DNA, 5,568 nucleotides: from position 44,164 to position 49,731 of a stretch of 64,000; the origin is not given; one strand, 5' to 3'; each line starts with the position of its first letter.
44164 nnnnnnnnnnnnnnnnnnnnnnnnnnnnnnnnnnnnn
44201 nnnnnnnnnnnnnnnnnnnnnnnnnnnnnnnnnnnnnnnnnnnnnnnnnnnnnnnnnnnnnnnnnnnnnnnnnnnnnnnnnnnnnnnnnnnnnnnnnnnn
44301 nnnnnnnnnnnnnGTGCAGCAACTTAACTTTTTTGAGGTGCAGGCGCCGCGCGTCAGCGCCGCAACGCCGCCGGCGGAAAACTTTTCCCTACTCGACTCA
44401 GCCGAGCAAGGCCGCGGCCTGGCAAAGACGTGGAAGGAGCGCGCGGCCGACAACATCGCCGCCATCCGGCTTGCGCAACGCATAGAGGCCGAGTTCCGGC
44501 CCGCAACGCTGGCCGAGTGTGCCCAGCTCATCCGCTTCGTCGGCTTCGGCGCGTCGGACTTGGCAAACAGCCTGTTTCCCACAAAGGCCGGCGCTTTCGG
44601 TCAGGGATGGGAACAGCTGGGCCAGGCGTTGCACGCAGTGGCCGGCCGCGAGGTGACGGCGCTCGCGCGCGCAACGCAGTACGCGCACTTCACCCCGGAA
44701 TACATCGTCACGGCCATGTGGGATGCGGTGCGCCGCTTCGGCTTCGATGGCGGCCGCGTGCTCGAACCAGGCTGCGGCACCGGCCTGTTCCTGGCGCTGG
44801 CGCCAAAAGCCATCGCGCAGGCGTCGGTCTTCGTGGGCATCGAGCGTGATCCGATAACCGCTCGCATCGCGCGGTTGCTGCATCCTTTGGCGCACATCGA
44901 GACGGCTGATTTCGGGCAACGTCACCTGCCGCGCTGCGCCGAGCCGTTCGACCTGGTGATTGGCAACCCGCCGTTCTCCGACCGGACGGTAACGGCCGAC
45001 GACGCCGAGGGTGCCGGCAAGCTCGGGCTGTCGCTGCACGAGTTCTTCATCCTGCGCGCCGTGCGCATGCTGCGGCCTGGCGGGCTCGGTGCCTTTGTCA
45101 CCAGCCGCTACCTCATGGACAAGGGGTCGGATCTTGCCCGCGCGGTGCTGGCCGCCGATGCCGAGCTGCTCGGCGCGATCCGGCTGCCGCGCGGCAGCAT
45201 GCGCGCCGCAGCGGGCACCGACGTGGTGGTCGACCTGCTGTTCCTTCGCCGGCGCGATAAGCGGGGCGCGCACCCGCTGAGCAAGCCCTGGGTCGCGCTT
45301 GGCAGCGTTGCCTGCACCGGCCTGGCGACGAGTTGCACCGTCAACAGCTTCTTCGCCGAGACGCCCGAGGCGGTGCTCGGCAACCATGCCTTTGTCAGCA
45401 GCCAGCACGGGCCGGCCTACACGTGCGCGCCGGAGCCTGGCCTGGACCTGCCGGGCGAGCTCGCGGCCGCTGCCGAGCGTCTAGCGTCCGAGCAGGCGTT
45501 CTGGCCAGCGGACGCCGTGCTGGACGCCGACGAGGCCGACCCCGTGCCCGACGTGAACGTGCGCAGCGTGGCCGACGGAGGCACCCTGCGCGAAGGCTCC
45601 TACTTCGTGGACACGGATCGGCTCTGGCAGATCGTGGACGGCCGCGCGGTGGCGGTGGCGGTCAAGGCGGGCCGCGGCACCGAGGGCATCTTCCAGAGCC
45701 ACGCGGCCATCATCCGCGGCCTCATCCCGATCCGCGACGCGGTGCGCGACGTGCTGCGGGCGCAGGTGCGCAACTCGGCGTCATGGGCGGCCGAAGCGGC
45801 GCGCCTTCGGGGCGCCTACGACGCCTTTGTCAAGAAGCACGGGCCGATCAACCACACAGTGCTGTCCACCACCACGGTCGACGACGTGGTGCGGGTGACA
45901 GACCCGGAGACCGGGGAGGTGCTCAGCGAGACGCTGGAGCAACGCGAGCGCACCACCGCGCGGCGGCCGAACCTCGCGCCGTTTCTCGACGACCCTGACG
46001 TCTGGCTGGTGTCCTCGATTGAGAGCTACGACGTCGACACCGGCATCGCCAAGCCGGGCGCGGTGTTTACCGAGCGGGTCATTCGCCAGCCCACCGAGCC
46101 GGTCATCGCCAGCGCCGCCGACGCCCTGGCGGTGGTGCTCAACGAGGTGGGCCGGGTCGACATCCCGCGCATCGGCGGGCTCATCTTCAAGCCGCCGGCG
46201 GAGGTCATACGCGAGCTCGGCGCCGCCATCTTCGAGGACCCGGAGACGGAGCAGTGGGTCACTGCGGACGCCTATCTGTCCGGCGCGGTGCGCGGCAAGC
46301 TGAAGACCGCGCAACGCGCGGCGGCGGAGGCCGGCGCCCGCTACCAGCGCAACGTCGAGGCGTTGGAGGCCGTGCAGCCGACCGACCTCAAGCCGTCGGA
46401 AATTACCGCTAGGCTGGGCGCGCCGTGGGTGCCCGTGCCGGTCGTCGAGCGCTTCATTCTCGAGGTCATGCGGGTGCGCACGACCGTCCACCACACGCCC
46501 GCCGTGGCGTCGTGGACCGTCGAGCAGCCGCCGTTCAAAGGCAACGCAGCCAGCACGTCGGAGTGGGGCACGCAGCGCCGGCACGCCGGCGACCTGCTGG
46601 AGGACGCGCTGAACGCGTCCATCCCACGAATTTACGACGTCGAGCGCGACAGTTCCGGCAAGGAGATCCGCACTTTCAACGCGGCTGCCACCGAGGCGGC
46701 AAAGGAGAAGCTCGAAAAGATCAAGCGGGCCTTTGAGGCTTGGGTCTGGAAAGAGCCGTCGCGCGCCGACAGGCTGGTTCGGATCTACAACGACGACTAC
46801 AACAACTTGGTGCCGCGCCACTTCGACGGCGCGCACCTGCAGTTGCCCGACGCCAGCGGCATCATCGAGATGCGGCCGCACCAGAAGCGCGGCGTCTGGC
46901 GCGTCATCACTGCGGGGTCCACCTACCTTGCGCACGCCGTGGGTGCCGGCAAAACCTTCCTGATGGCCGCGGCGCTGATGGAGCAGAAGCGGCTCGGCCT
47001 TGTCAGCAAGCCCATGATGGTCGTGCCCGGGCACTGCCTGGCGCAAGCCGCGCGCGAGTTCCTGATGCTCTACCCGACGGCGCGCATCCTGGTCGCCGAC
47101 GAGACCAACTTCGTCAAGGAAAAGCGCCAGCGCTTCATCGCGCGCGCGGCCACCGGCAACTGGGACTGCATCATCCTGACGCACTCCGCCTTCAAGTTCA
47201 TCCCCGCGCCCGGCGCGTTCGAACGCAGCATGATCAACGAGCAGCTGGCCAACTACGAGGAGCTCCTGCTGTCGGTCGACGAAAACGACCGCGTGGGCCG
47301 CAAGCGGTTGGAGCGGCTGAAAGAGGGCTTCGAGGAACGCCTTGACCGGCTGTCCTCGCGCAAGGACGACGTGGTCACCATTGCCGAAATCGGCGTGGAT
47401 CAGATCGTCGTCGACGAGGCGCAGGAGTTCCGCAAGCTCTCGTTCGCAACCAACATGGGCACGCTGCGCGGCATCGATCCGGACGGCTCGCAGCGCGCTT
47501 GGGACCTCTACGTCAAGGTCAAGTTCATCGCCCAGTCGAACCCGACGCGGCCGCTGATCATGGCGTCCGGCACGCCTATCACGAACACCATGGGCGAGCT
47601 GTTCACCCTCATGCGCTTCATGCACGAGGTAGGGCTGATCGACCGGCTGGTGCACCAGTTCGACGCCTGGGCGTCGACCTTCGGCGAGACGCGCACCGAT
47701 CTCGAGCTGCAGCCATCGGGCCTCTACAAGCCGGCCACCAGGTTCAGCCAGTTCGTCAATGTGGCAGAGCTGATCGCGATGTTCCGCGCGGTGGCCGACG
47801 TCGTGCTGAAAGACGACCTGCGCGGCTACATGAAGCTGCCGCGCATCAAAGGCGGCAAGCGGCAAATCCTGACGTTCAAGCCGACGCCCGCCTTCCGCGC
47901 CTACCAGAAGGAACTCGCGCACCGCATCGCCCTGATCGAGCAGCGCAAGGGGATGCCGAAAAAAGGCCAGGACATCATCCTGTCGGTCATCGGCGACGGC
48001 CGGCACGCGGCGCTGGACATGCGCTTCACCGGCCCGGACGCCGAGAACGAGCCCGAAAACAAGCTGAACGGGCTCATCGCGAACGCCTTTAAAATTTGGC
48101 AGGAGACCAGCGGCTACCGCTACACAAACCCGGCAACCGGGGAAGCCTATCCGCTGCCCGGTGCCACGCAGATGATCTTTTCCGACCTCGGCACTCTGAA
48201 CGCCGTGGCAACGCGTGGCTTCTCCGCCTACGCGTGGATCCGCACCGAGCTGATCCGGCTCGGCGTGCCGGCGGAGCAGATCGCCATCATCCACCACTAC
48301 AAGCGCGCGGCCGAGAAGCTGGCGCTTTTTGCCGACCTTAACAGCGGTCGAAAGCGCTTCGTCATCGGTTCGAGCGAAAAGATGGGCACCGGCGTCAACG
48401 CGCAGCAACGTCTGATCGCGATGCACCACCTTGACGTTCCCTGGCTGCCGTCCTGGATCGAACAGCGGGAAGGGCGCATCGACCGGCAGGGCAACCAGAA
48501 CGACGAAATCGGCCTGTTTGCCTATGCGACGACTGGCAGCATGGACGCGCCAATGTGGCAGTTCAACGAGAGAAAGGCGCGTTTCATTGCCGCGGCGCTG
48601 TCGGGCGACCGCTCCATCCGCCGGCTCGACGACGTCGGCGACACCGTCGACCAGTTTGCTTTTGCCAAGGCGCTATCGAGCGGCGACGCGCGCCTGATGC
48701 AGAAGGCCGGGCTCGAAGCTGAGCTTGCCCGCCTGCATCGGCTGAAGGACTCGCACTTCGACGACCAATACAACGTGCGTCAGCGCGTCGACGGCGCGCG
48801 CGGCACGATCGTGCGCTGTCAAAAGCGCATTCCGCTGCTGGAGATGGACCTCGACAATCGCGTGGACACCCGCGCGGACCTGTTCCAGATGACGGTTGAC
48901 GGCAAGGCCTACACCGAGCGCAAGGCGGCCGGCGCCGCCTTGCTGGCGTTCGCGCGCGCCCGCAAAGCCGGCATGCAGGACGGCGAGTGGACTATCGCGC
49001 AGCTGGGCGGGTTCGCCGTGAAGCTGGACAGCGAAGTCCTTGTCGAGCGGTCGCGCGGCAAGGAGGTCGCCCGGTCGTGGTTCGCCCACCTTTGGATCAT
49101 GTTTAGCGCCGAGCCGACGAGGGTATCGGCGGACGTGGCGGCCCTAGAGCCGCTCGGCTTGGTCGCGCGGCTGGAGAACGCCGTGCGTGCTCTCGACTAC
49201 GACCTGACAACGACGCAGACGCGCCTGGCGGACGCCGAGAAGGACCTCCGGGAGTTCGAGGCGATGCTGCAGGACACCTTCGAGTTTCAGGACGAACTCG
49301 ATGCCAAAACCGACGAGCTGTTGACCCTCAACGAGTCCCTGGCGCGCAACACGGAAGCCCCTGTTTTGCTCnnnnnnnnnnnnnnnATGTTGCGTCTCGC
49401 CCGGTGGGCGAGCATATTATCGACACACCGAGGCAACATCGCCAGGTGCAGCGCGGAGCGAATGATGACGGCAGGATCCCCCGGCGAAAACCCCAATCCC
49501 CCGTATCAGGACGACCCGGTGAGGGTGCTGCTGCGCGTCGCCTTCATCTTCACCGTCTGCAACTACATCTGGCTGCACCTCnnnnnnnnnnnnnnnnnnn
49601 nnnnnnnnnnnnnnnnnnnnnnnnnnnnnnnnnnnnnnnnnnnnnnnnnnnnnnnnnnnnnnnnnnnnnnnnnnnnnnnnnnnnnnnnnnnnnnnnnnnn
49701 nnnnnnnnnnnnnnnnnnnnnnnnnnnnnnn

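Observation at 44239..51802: Epigenetic module: DarB-like methylase-helicase, second NPPF methylase and a GcrA-like reader in one promoter-delimited block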

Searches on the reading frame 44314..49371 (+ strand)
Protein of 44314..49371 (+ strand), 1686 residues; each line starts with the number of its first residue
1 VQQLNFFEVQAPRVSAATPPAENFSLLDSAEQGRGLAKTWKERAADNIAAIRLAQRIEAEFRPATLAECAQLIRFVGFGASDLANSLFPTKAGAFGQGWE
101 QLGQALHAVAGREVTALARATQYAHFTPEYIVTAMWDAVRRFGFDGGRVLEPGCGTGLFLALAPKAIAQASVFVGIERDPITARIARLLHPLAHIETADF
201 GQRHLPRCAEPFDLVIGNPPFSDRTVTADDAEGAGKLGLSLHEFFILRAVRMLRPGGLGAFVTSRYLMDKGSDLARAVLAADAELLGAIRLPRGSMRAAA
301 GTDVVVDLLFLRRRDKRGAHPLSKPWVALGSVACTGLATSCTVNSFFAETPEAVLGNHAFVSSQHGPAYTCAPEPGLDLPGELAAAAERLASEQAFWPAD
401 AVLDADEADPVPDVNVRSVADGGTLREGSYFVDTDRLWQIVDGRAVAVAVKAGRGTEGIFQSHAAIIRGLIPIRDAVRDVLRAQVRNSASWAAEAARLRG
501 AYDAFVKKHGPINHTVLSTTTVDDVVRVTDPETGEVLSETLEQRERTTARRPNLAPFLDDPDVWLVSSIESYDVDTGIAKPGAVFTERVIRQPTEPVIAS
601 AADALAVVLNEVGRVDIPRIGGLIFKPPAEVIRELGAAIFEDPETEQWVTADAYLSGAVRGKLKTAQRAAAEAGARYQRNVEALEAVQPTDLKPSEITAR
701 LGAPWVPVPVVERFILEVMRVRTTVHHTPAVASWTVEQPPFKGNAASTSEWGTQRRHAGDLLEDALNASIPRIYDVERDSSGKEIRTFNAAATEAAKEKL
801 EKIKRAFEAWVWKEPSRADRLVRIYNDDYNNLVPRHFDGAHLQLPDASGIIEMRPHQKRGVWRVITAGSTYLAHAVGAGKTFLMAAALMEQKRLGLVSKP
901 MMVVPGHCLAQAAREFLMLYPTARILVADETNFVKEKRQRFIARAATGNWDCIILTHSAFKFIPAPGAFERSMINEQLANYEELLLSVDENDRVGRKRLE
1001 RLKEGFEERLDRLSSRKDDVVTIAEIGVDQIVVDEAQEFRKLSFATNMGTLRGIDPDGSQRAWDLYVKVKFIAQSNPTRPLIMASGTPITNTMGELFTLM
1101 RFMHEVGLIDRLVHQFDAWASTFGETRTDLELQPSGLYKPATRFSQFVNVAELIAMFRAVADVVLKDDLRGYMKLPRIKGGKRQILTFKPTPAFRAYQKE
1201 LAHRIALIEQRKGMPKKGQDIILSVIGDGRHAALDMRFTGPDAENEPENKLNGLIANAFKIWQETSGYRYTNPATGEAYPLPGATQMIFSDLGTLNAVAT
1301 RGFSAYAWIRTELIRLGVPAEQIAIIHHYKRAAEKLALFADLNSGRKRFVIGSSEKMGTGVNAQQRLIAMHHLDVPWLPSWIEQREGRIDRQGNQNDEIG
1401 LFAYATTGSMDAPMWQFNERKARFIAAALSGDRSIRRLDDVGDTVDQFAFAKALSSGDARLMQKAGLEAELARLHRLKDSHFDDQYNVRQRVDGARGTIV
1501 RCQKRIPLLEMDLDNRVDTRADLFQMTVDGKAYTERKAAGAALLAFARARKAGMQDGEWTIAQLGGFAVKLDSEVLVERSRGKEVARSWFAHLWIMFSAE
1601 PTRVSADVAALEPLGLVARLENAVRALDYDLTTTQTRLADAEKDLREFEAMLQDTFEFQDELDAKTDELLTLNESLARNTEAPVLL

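Call 10: search_protein_families(library=pfam, proteins=[window:44314-49371:+], max_evalue=0.1)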
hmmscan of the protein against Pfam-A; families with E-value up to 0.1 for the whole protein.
window:44314-49371:+ (1686 aa): 9 families
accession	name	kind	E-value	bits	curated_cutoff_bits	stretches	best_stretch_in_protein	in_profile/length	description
PF02384.22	N6_Mtase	-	2.5e-07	30.8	20.4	1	125-315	28-234/311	N-6 DNA Methylase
PF07669.17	Eco57I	-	7.6e-06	26.5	25.3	1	210-275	73-147/171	Eco57I restriction-modification methylase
PF00176.29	SNF2-rel_dom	-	3e-05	23.7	24.9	1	1082-1122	157-195/290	SNF2-related domain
PF04851.21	ResIII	-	4.6e-05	23.8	22.5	1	851-1007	2-151/164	Type III restriction enzyme, res subunit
PF00271.37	Helicase_C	-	0.0008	20.1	23.5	1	1322-1393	41-110/110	Helicase conserved C-terminal domain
PF13489.12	Methyltransf_23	-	0.0013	19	27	1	135-215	9-85/164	Methyltransferase domain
PF05175.20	MTS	-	0.0054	16.8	23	1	146-266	32-143/170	Methyltransferase small domain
PF13649.12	Methyltransf_25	-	0.0059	17.7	27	1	149-217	1-70/97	Methyltransferase domain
PF13847.12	Methyltransf_31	-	0.067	13.3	27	0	145-218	3-81/145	Methyltransferase domain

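Call 11: search_protein_families(library=phrogs, proteins=[window:44314-49371:+], max_evalue=0.01)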
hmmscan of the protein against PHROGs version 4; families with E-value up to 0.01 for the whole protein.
window:44314-49371:+ (1686 aa): 16 families
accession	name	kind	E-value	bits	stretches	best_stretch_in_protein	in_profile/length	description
phrog_10089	-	moron, auxiliary metabolic gene and host takeover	0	1545.1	1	19-1683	1562-3215/4647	DarB-like antirestriction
phrog_11801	-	other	3.1e-180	602.7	3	647-1240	664-1271/2269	DNA methyltransferase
phrog_1685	-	unknown function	2.5e-146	490.3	3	649-1238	617-1265/2278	-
phrog_37568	-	unknown function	5.3e-38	131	2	39-359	1072-1379/1780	-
phrog_9133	-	unknown function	5.8e-29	101.6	2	113-315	725-906/1259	-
phrog_62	-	DNA, RNA and nucleotide metabolism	4.7e-27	94.9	1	775-1443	674-1147/1881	DNA helicase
phrog_29705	-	unknown function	1.8e-21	76.9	1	110-319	76-280/780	-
phrog_23807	-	unknown function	9e-10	37.9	1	1333-1409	574-649/1053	-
phrog_21007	-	other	3.6e-09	36.3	1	1338-1478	65-204/857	DNA methyltransferase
phrog_26785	-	unknown function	1.9e-08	33.8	1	1353-1432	791-871/1087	-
phrog_2713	-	unknown function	2.7e-08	34.3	1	125-271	194-356/520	-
phrog_3820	-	other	4.2e-07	30.3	1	122-231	48-147/255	DNA methyltransferase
phrog_24008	-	DNA, RNA and nucleotide metabolism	1.7e-06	27.2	1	125-269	75-204/1006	helicase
phrog_3689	-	other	0.00032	20.9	1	204-282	60-134/348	DNA methyltransferase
phrog_5172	-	unknown function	0.0055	16.5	1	135-224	33-106/377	-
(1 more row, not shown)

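Call 38: search_protein_families(library=ncbifam, proteins=[window:44314-49371:+], max_evalue=0.01)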
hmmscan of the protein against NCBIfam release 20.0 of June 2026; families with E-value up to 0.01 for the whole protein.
window:44314-49371:+ (1686 aa): 5 families
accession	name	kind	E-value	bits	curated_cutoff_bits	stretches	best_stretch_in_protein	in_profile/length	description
NF038317.1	DISARM_DrmD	equivalog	5.6e-10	38.2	610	1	1308-1521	521-726/1021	DISARM system SNF2-like helicase DrmD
NF042964.1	phospholipD_antiphage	equivalog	3.4e-09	35.6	1100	1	1342-1415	741-812/895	phospholipase D-like domain-containing anti-phage protein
NF047738.1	antiphage_MADS2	equivalog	7.2e-06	24.5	720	0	235-316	487-569/654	methylation-associated defense system DNA methyltransferase MAD2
NF041062.1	DpdE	equivalog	4.8e-05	21.5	500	1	1345-1396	593-645/1048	protein DpdE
NF038318.1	DISARM_DrmD_b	equivalog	0.00054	18.2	950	1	1372-1412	510-550/868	DISARM system SNF2-like helicase DrmD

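Call 45: search_dna_similar(query=window:44314-49371:+, collection=phages, mode=protein, max_rows=25)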
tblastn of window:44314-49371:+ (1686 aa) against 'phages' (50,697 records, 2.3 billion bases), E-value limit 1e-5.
Records with a match: 147; places in all: 169; records where one place covers at least 80% of the query: 72.
Best place of each record, by identity: <60% 147.
By first word of the organism name: Bacteriophage 40; Ralstonia 31; Escherichia 16; Burkholderia 10; Pseudomonas 5; Klebsiella 5; Erwinia 5; Streptococcus 3; Thermus 3; Agrobacterium 2; and 17 more.
By host as written in the record: - 50; Escherichia coli 7; Ralstonia pseudosolanacearum 6; Ralstonia solanacearum 5; Ralstonia pseudosolanacearum I-31 (MT043) 5; Burkholderia cenocepacia 4; Ralstonia pseudosolanacearum I-15 (MT014) 4; Ralstonia pseudosolanacearum I-33 (MT061) 4; and 41 more.
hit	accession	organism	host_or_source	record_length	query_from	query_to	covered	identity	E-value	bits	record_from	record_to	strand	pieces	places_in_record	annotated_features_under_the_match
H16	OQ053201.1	Burkholderia phage CSP3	Burkholderia contaminans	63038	37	1672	97%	39.7%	0e+0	1024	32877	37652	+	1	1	soluble lytic transglycosylase/helicase/methylase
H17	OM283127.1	Burkholderia phage JC1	Burkholderia cenocepacia Van1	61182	39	1676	97%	39.6%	0e+0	1032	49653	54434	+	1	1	DarB-like antirestriction protein | terminator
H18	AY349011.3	Burkholderia phage Bcep22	-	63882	39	1672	97%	39.5%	0e+0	1017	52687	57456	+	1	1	DarB-like antirestriction protein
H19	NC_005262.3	Burkholderia phage Bcep22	-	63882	39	1672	97%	39.5%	0e+0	1017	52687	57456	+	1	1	DarB-like antirestriction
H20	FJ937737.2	Burkholderia phage BcepIL02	Burkholderia cenocepacia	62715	37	1672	97%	39.3%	0e+0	1013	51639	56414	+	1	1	DarB-like antirestriction protein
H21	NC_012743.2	Burkholderia phage BcepIL02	Burkholderia cenocepacia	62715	37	1672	97%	39.3%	0e+0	1013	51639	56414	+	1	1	DarB-like antirestriction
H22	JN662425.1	Burkholderia phage DC1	Burkholderia cepacia LMG 18821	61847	39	1673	97%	39.3%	0e+0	1012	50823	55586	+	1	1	multidomain (soluble lytic transglycosylase/helicase/methylase) ...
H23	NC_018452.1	Burkholderia phage DC1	Burkholderia cepacia LMG 18821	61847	39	1673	97%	39.3%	0e+0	1012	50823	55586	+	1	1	DarB-like antirestriction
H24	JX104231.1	Burkholderia phage BcepMigl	Burkholderia cenocepacia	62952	39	1683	98%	39.0%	0e+0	1011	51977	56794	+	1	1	DarB-like antirestriction protein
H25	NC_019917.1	Burkholderia phage BcepMigl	Burkholderia cenocepacia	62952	39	1683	98%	39.0%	0e+0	1011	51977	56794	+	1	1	DarB-like antirestriction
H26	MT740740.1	Ralstonia phage Gervaise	Ralstonia pseudosolanacearum I-15 ...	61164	39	1676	97%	39.0%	0e+0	1007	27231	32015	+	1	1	hypothetical protein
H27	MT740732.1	Ralstonia phage Darius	Ralstonia pseudosolanacearum I-15 ...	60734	39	1676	97%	39.0%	0e+0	1007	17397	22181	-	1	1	hypothetical protein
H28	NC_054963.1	Ralstonia phage Gervaise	Ralstonia pseudosolanacearum I-15 ...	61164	39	1676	97%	39.0%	0e+0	1007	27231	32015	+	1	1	DarB-like antirestriction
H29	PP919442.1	Ralstonia phage NK-7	Ralstonia solanacearum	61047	39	1676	97%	38.9%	0e+0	1010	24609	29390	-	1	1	DarB-like antirestriction protein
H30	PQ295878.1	Ralstonia phage YL3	Ralstonia pseudosolanacearum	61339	39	1676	97%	38.9%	0e+0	1015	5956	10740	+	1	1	hypothetical protein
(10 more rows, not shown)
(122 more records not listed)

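Call 74: search_protein_families(library=padloc, proteins=[window:44314-49371:+], max_evalue=0.001)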
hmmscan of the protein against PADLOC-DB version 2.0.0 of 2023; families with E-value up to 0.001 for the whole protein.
window:44314-49371:+ (1686 aa): 24 families
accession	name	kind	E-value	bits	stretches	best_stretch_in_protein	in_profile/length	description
PDLC04134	mad2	-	4.4e-15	53.5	1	119-317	267-449/492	mads_2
PDLC02633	DrmD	-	1.4e-11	41.1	1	1305-1446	538-679/839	DrmD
PDLC03293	MTase_II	-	2.9e-11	40.8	1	125-222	19-107/427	Type II methyltransferase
PDLC02621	DrmD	-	1.2e-10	38.3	1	1355-1519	586-742/1040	DrmD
PDLC03222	MTase_II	-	2.7e-09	34.2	1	97-270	110-295/602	Type II methyltransferase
PDLC03258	MTase_II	-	6.1e-09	33.5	1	118-262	18-154/366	Type II methyltransferase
PDLC02500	BrxHI|BrxHII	-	1.9e-08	31.4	1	1350-1439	532-619/933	BrxHI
PDLC03338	MTase_II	-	2.6e-08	31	1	119-283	126-321/604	Type II methyltransferase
PDLC03719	oMTase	-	4.7e-07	27.1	1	113-239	16-142/387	orphan methyltransferase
PDLC02853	DpdE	-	5.5e-07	25.9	1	1334-1426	541-633/985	DpdE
PDLC02634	DrmD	-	9.7e-07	24.9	1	1340-1426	532-616/900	DrmD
PDLC03267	MTase_II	-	4.7e-06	23.8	1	125-221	16-116/539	Type II methyltransferase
PDLC02624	DrmD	-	7.1e-06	22.8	1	1306-1403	376-476/652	DrmD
PDLC02572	DrmA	-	7.3e-06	22.2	1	1354-1480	583-704/1043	DrmA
PDLC02625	DrmD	-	7.5e-06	22.8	1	1304-1405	278-383/792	DrmD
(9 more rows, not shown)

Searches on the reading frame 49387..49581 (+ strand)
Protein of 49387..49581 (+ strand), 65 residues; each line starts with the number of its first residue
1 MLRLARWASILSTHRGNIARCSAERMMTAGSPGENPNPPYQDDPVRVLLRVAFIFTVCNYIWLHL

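Call 10: search_protein_families(library=pfam, proteins=[window:49387-49581:+], max_evalue=0.1)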
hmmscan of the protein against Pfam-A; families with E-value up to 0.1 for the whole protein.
window:49387-49581:+ (65 aa): 0 families

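Call 11: search_protein_families(library=phrogs, proteins=[window:49387-49581:+], max_evalue=0.01)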
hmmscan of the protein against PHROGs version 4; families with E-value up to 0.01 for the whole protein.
window:49387-49581:+ (65 aa): 0 families
